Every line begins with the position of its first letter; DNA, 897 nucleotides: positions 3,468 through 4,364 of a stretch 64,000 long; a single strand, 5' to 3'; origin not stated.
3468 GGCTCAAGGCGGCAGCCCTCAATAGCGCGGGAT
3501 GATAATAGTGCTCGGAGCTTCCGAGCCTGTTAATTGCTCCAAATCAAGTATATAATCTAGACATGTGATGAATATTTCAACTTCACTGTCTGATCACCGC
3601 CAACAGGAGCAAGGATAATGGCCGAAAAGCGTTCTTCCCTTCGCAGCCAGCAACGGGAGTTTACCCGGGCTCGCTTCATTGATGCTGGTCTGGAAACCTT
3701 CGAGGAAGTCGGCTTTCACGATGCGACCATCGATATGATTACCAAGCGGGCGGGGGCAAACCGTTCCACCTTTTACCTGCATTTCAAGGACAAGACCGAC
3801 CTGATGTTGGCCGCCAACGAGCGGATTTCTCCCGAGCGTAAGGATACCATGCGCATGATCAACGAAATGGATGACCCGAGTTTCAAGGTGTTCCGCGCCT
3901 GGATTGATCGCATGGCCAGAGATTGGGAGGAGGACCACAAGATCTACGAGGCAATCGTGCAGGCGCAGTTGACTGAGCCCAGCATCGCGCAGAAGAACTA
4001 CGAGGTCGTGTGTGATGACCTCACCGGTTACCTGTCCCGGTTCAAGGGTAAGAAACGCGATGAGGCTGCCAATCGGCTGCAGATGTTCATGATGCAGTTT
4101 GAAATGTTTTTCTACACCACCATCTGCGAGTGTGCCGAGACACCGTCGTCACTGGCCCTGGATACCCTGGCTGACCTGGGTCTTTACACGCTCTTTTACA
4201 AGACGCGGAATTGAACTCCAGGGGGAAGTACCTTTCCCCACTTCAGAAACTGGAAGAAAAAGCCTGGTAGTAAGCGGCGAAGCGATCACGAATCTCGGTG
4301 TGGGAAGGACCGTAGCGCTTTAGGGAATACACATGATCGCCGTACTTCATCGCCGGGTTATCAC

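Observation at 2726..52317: A 14-bp inverted repeat, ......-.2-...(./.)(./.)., marks at least 14 intergenic regions: apparent operator of one very large regulon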

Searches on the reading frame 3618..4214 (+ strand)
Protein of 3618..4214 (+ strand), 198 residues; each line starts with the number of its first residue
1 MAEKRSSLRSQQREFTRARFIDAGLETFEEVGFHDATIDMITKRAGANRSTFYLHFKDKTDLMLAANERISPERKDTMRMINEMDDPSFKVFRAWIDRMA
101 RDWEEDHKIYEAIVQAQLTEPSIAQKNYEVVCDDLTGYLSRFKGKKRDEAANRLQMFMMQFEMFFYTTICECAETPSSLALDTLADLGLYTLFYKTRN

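Call 8: search_protein_families(library=pfam, proteins=[window:3618-4214:+])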
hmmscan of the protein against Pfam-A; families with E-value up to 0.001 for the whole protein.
window:3618-4214:+ (198 aa): 1 family
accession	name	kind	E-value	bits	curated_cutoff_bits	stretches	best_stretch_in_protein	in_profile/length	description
PF00440.29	TetR_N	-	1.2e-13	51.1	24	1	21-66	2-47/47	Bacterial regulatory proteins, tetR family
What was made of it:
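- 3618..4214 (+): TetR-A, 198 aa, candidate cognate repressor. Pfam TetR_N 1.2e-13 (call 8).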

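Call 17: find_homologous_proteins(query=window:3618-4214:+)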
Query window:3618-4214:+ (198 aa): 31 proteins with E <= 0.001 among 93 candidates.
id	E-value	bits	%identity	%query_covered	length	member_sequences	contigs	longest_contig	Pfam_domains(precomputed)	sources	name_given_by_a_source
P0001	1.7e-125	434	98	100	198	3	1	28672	PF00440.30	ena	-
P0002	1.2e-114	398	88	100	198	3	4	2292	PF00440.30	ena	-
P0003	1.3e-95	336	75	100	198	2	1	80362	PF00440.30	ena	-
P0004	3.2e-95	335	76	99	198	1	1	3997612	PF00440.30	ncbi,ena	-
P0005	1.3e-93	330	75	99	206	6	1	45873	PF00440.30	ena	-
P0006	1.3e-92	327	73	99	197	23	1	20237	PF00440.30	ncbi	-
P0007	3.3e-92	325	73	100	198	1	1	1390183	PF00440.30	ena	-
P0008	7.1e-88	311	70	98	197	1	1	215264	PF00440.30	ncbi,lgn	ncbi:MAG: TetR/AcrR family transcriptional regulator [Pseudomonadota bacterium]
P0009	5.9e-87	308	69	98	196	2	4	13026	PF00440.30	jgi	-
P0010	1.0e-86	307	72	98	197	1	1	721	PF00440.30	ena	-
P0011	1.6e-86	307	70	100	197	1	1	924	PF00440.30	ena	-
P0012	1.8e-85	303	68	100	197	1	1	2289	PF00440.30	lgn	-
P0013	2.5e-85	303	68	98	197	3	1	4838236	PF00440.30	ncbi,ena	-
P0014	3.4e-85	302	69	98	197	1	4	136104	PF00440.30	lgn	-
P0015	1.6e-84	300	70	98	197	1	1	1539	PF00440.30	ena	-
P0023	1.5e-61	225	55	98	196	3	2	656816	PF00440.30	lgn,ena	-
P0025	1.8e-57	212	50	96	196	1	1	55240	PF00440.30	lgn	-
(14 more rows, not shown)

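Call 19: find_encoding_contigs(protein=P0004, flank=10000, max_places=2)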
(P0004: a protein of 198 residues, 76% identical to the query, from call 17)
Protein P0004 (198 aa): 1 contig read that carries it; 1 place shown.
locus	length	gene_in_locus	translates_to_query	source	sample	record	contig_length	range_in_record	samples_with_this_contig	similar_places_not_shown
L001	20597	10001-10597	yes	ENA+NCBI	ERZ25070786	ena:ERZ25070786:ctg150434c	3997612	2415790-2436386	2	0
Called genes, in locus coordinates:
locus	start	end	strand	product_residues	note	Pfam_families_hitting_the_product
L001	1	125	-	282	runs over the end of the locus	PF00106:adh_short, PF13561:adh_short_C2, PF23441:SDR (weak)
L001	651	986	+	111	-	-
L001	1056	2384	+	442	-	PF00355:Rieske, PF00848:Ring_hydroxyl_A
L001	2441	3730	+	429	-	PF00355:Rieske, PF00848:Ring_hydroxyl_A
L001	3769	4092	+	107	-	PF00111:Fer2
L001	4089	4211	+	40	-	-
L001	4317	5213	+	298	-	PF10340:Say1_Mug180, PF20434:BD-FAE, PF07859:Abhydrolase_3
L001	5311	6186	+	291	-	PF01738:DLH (faint), PF02129:Peptidase_S15, PF12146:Hydrolase_4, PF00326:Peptidase_S9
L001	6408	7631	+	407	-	PF00067:p450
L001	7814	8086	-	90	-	PF00111:Fer2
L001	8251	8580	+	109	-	-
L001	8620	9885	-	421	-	PF00067:p450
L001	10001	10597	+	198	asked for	PF00440:TetR_N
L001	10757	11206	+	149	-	PF00903:Glyoxalase, PF22677:Ble-like_N (weak), PF13669:Glyoxalase_4 (weak)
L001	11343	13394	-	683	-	PF01011:PQQ, PF13570:Beta-prop_ACSF4 (faint), PF13360:PQQ_2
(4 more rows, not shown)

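Call 20: find_encoding_contigs(protein=P0013, flank=10000, max_places=2)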
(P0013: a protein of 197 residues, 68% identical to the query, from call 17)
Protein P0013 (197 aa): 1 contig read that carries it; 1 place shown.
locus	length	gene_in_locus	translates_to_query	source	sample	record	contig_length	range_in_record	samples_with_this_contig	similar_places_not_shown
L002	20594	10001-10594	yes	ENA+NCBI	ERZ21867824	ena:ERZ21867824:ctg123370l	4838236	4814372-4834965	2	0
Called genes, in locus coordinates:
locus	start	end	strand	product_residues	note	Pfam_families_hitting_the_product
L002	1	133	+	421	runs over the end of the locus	PF00067:p450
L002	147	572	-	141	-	PF12680:SnoaL_2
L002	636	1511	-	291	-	PF05448:AXE1 (faint), PF06500:FrsA-like (weak), PF02129:Peptidase_S15, PF01738:DLH (faint), PF12146:Hydrolase_4, PF00326:Peptidase_S9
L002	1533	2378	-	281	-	PF00106:adh_short, PF08659:KR (weak), PF13561:adh_short_C2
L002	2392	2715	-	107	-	PF00111:Fer2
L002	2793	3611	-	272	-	PF00106:adh_short, PF08659:KR, PF13561:adh_short_C2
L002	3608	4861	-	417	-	PF07690:MFS_1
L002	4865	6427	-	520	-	PF00501:AMP-binding, PF13193:AMP-binding_C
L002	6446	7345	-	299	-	PF10340:Say1_Mug180, PF20434:BD-FAE, PF07859:Abhydrolase_3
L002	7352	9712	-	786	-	PF07715:Plug, PF00593:TonB_dep_Rec_b-barrel, PF14905:OMP_b-brl_3 (faint)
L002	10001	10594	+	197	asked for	PF00440:TetR_N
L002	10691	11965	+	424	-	PF02771:Acyl-CoA_dh_N, PF02770:Acyl-CoA_dh_M, PF00441:Acyl-CoA_dh_1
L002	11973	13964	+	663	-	PF01011:PQQ, PF07774:EMC1_C (faint), PF13360:PQQ_2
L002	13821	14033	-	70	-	-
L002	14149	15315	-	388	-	PF02771:Acyl-CoA_dh_N, PF02770:Acyl-CoA_dh_M, PF00441:Acyl-CoA_dh_1, PF08028:Acyl-CoA_dh_2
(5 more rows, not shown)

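Call 21: find_encoding_contigs(protein=P0001, flank=10000, max_places=2)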
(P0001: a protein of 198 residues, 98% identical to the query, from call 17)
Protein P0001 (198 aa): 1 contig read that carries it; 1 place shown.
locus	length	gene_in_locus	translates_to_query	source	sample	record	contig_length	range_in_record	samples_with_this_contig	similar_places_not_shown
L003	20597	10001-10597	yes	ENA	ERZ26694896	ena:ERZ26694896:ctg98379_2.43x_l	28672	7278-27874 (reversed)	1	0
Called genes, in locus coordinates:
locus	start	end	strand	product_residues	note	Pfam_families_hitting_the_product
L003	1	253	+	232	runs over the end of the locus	PF01588:tRNA_bind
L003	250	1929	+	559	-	PF03483:B3_4, PF03484:B5, PF17759:tRNA_synthFbeta, PF03147:FDX-ACB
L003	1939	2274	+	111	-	PF00216:Bac_DNA_binding, PF18291:HU-HIG (weak)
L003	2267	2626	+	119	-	PF13411:MerR_1, PF00376:MerR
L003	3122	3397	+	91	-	PF05015:HigB-like_toxin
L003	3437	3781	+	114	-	PF01381:HTH_3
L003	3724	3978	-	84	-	-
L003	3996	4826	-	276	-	-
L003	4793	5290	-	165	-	-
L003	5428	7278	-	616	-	PF12228:DUF3604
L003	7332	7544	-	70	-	-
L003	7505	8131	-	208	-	PF00106:adh_short, PF08659:KR (weak), PF13561:adh_short_C2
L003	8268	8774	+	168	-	PF13577:SnoaL_4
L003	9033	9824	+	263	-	PF00107:ADH_zinc_N, PF13602:ADH_zinc_N_2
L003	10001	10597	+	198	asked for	PF00440:TetR_N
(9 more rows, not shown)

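Call 25: find_related_loci(query=A1, collection=genome_contigs, flank=10000)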
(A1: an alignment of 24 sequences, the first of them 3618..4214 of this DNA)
Query A1 (198 aa) in genome_contigs; peptide patterns used: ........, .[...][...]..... (x = any residue, [..] = any of these).
106 stretches matched a pattern; 40 encode a relative of the query (tblastn E <= 1e-3); 40 distinct loci.
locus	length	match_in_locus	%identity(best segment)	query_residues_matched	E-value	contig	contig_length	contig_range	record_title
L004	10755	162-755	87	1-198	2e-121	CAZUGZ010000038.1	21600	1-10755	MAG TPA_asm: uncultured Alteromonadaceae bacterium isolate SRP109090_co1_33 genome assembly, contig: NODE_3396_length_21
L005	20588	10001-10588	74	1-196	7e-103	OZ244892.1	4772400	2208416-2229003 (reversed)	MAG: Candidatus Azophilus sp. isolate 263c0093-2142-458b-a091-56a547675bf7 genome assembly, chromosome: 1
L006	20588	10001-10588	76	1-196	1e-102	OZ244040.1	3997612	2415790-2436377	MAG: Pseudomonadales bacterium isolate 00d0c908-70e7-49bf-9df5-6506a71f4a6f genome assembly, chromosome: 1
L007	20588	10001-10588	76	1-196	8e-102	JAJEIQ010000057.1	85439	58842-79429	MAG: Pseudomonadales bacterium isolate p16x65bins.14 k141_639219, whole genome shotgun sequence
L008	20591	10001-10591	75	1-197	3e-101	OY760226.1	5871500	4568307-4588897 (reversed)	MAG: Pseudomonadales bacterium isolate a94ac5f5-84ca-4f0c-a723-4f4cf5858466 genome assembly, chromosome: 1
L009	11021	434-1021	73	1-196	4e-100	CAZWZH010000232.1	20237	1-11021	MAG TPA_asm: uncultured Pseudomonadales bacterium isolate SRP338948_co1_131 genome assembly, contig: k141_492645, whole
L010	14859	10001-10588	73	1-196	3e-100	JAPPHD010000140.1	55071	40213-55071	MAG: Gammaproteobacteria bacterium isolate RHO1_bin_72 NODE_1283_length_55071_cov_10.342300, whole genome shotgun sequen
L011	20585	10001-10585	70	4-198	2e-95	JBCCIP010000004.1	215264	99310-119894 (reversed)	MAG: Pseudomonadota bacterium isolate P01_B01_bin.93 k141_3212592_length_215264_cov_19.9761, whole genome shotgun sequen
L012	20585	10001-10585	68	4-198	1e-92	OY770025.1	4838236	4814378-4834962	MAG: Halieaceae bacterium isolate be0d9eb2-b52a-4bc9-8e92-bcc4cc03a159 genome assembly, chromosome: 1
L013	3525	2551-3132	61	4-197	4e-81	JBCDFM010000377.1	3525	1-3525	MAG: Pseudomonadota bacterium isolate P01_H01_bin.109 k141_444093_length_3525_cov_27.8008, whole genome shotgun sequence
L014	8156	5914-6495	61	4-197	3e-80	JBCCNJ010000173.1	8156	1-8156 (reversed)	MAG: Pseudomonadota bacterium isolate P01_C01_bin.75 k141_2140875_length_8156_cov_47.0000, whole genome shotgun sequence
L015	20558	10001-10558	29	7-187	3e-17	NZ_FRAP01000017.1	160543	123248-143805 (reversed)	Pseudonocardia thermophila strain DSM 43832, whole genome shotgun sequence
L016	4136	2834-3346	30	16-181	2e-12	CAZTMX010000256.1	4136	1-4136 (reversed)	MAG TPA_asm: uncultured Anaerolineaceae bacterium isolate binchicken_co22_211 genome assembly, contig: NODE_20180_length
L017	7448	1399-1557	51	21-73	1e-10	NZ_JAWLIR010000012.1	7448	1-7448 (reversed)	Sporosarcina beigongshangi strain JCM 34409 contig12, whole genome shotgun sequence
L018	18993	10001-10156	48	22-73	3e-10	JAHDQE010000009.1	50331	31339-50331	MAG: Ornatilinea sp. isolate SM3-B12.1 k141_30613, whole genome shotgun sequence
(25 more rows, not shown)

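Call 27: search_solved_structures(query=A1, max_evalue=0.01, show_alignments=2)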
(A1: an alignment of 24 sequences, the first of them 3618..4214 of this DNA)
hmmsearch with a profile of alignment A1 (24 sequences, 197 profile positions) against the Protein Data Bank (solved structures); distinct sequences matched with E-value up to 0.01: 138 (the best 60 are shown).
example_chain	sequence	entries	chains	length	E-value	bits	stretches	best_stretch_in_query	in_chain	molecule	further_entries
2hyt_A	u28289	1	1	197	3.3e-10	43.3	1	13-94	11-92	TetR-family transcriptional regulator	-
2w53_A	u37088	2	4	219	1.6e-09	41.1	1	12-109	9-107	REPRESSOR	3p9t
6wp7_A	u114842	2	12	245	9.7e-09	38.5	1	6-65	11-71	AvaR1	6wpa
2f07_A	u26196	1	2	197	1e-08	38.4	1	17-71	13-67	YvdT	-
6wp9_A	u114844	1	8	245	2e-08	37.4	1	9-65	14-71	AvaR1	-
5gpa_A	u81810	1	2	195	2.8e-08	37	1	18-136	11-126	Transcriptional regulator (TetR/AcrR family)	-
1vi0_A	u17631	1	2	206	4e-08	36.5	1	15-80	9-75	transcriptional regulator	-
4uds_A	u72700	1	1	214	4e-08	36.5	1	8-66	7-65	MBDR REGULATOR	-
3whb_A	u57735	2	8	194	4.2e-08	36.4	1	16-80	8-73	Fatty acid metabolism regulator protein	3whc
5gp9_A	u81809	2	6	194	4.5e-08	36.3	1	18-108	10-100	Transcriptional regulator (TetR/AcrR family)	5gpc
6el2_A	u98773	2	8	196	5.8e-08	36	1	18-134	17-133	Transcriptional regulator TetR family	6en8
2id6_A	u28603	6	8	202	7e-08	35.7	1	16-98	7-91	TRANSCRIPTIONAL REGULATOR, TetR FAMILY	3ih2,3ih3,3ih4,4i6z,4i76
1zkg_A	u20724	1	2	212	7.1e-08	35.7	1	16-98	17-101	transcriptional regulator, TetR family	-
1z77_A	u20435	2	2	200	7.8e-08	35.5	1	16-98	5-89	transcriptional regulator (TetR family) | Transcriptional regulator, TetR family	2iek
8sua_A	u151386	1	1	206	1.4e-07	34.7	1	17-71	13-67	DarR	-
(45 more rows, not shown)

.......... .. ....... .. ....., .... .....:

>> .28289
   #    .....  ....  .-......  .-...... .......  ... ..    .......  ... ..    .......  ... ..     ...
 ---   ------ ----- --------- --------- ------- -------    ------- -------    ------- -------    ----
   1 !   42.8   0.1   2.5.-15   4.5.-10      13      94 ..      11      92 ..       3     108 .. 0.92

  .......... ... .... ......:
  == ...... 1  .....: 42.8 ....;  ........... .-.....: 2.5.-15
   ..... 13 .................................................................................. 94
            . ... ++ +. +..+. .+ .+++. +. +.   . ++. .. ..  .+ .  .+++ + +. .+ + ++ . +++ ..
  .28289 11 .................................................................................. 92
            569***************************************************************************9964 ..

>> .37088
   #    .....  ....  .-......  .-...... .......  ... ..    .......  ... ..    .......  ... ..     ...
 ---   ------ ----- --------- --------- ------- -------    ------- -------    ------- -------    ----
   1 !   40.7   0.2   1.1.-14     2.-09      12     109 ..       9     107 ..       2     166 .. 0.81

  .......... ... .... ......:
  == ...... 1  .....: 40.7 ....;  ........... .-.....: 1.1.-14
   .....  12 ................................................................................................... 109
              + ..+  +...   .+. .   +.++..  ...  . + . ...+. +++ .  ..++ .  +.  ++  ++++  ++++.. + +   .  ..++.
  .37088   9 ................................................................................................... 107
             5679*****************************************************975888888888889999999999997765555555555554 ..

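Call 28: search_protein_families(library=ncbifam, proteins=[window:3618-4214:+], max_evalue=0.00001)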
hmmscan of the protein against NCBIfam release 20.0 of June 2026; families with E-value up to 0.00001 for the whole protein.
window:3618-4214:+ (198 aa): 10 families
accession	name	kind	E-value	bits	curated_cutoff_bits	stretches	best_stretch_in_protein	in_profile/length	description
NF041196.1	ScbR_bind_reg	equivalog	2.3e-10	41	150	1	14-107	5-98/191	ScbR family autoregulator-binding transcription factor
NF051852.1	efflux_TF_MtrR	exception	1.6e-09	37.8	280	1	16-107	11-103/205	multidrug efflux system transcriptional repressor MtrR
TIGR03384.1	betaine_BetI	equivalog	2.6e-08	33.8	201.3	1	12-80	5-73/189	choline-binding transcriptional repressor BetI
NF053878.1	FATransRegFadRBac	equivalog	3.8e-08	33.3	200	1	19-109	7-97/190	fatty acid metabolism transcriptional regulator FadR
NF053731.1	TransRegFasRMycb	equivalog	4.5e-08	33.1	330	1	13-126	9-123/199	HTH-type transcriptional activator FasR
NF001978.0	PRK00767.1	equivalog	7.5e-08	32.4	118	1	13-78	7-72/197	transcriptional regulator BetI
NF007949.0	PRK10668.1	equivalog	8.4e-08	31.9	271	1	11-67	7-63/216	multidrug efflux transporter transcriptional repressor AcrR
NF051457.1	acryl_TF_AcuR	equivalog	1.3e-07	31.2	247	1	10-61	12-63/204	acrylate utilization transcriptional regulator AcuR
TIGR03968.1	mycofact_TetR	equivalog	7.6e-07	28.9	224.9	1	11-63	5-57/190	mycofactocin system transcriptional regulator MftR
NF053516.1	TranRepPrsAVib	equivalog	4.4e-06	26.7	300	1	12-69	3-60/208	TetR family transcriptional repressor PsrA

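Call 43: find_encoding_contigs(protein=P0023, flank=10000, max_places=2)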
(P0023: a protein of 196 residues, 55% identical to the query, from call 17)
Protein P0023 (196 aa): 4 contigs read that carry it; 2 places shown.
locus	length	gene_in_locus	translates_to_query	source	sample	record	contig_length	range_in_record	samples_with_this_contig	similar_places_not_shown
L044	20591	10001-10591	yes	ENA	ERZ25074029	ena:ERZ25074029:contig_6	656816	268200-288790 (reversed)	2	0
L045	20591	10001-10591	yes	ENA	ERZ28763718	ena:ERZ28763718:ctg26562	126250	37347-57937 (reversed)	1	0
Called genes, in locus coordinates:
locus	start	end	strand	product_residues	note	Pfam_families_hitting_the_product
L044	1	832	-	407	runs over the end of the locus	PF00067:p450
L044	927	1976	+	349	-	PF00296:Bac_luciferase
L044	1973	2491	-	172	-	PF13350:Y_phosphatase3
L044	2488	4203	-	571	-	PF00501:AMP-binding, PF13193:AMP-binding_C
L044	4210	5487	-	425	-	PF00355:Rieske, PF00848:Ring_hydroxyl_A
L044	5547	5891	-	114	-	-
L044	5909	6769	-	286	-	PF00378:ECH_1, PF16113:ECH_2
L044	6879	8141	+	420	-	PF00067:p450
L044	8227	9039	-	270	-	PF00106:adh_short, PF08659:KR, PF13561:adh_short_C2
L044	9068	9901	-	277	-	PF00106:adh_short, PF13561:adh_short_C2, PF23441:SDR (weak)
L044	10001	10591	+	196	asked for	PF00440:TetR_N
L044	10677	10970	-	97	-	PF00111:Fer2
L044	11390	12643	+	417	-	PF23213: (weak)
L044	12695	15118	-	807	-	PF07715:Plug, PF00593:TonB_dep_Rec_b-barrel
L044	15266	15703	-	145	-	PF07858:LEH, PF14534:DUF4440, PF12680:SnoaL_2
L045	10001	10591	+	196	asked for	PF00440:TetR_N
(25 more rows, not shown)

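Call 44: find_encoding_contigs(protein=P0025, flank=10000, max_places=2)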
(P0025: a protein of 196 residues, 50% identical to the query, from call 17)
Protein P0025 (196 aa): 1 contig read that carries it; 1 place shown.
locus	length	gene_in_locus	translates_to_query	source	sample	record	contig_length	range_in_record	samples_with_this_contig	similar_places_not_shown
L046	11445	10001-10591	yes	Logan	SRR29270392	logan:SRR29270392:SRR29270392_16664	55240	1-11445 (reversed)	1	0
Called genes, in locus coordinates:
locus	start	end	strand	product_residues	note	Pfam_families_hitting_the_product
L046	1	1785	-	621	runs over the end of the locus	PF00743:FMO-like (faint), PF00890:FAD_binding_2 (faint), PF07992:Pyr_redox_2, PF13450:NAD_binding_8, PF13738:Pyr_redox_3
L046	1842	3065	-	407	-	PF00067:p450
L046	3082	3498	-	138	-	PF12680:SnoaL_2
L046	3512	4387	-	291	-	PF06500:FrsA-like, PF01738:DLH (faint), PF02129:Peptidase_S15, PF12146:Hydrolase_4, PF00326:Peptidase_S9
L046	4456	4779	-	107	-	PF00111:Fer2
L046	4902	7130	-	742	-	PF07715:Plug, PF00593:TonB_dep_Rec_b-barrel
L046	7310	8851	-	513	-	PF00501:AMP-binding, PF13193:AMP-binding_C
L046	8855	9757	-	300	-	PF10340:Say1_Mug180, PF20434:BD-FAE, PF07859:Abhydrolase_3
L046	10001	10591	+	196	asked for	PF00440:TetR_N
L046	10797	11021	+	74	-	-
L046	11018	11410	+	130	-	PF02661:Fic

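Call 54: predict_structure(alignment_id=A1)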
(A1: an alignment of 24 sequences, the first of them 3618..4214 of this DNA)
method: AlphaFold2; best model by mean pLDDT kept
length: 198 residues; sequences in the alignment: 24
mean_pLDDT: 89.0   pTM: 0.77
mean pLDDT of the five models: 89.0, 88.2, 87.3, 86.0, 85.0
residues with pLDDT >= 90: 116; 70-90: 74; 50-70: 6; < 50: 2
segments of 3 or more residues with pLDDT < 50: none
pLDDT, mean of each block of 10 residues (from residue 1): 65 91 92 92 96 92 83 80 93 94 87 86 83 89 93 92 92 93 96 91
secondary structure, 60 per line:
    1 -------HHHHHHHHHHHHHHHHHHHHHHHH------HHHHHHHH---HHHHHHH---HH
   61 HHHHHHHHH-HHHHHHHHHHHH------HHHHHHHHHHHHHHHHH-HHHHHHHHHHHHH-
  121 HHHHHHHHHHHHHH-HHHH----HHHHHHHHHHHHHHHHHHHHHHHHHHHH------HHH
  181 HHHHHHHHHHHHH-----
elements in order: H8-31 H38-45 H49-55 H59-69 H71-82 H89-105 H107-119 H121-134 H136-139 H144-171 H178-193

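Call 55: search_protein_representatives(protein=window:3618-4214:+)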
Query: 198 residues. Proteins with E-value up to 0.001 (for the whole library): 4912; up to 1e-10: 376; up to 1e-30: 3. The best 150 are listed.
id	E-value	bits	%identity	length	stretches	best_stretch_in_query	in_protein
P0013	8.0e-86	302.7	69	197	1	4-197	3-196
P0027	9.8e-57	207.9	51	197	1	4-193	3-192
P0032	2.4e-43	164.3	43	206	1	7-194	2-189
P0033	1.0e-29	119.9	36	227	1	12-190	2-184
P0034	7.8e-29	117.0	35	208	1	2-187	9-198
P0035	1.6e-27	112.8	36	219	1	2-189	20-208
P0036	1.6e-25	106.2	35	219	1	3-192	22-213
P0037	1.9e-25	106.0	35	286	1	6-194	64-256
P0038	1.8e-24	102.8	34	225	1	5-194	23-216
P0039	3.2e-24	102.0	32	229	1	4-189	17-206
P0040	7.1e-24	100.9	34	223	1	6-193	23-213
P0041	1.0e-23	100.3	36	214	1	7-189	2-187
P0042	1.2e-23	100.1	35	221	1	3-187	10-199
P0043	1.2e-23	100.1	36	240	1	5-163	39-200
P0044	1.7e-23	99.6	35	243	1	3-193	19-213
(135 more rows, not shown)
